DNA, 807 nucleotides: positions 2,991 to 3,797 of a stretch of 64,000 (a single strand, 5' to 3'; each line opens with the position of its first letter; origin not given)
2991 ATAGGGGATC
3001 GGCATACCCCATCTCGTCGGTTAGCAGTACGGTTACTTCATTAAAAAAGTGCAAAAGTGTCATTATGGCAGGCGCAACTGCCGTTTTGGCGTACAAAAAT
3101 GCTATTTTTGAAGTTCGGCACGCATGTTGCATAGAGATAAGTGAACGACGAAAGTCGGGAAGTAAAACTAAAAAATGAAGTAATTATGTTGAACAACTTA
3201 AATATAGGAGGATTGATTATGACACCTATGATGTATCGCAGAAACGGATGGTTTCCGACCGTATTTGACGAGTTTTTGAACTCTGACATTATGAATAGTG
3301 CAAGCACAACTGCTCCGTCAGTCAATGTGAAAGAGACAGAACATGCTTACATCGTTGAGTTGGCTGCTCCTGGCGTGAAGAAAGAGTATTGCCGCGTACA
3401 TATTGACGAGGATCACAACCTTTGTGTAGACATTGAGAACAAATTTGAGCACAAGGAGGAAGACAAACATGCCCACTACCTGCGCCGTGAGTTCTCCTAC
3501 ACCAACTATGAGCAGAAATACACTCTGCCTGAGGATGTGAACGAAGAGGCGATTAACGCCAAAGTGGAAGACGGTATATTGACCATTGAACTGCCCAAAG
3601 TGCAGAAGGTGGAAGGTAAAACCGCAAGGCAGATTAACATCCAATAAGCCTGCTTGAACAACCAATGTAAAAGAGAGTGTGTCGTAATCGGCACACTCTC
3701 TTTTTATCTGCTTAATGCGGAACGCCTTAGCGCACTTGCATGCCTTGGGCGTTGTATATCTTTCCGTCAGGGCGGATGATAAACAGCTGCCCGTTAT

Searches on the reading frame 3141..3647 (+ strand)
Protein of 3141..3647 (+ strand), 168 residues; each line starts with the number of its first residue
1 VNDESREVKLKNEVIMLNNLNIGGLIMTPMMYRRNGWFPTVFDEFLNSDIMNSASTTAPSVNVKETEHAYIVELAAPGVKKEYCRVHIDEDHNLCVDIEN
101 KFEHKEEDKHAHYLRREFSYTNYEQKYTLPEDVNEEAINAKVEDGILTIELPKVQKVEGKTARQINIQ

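Call 22: search_protein_families(library=pfam, proteins=[window:3141-3647:+], max_evalue=0.001)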
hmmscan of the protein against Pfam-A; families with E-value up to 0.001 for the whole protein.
window:3141-3647:+ (168 aa): 2 families
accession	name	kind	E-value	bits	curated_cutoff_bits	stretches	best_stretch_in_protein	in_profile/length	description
PF00011.27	HSP20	-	4.3e-21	75.4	20.8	1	63-168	2-102/102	Hsp20/alpha crystallin family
PF17886.7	ArsA_HSP20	-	0.0005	20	22.5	1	69-150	3-62/63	HSP20-like domain found in ArsA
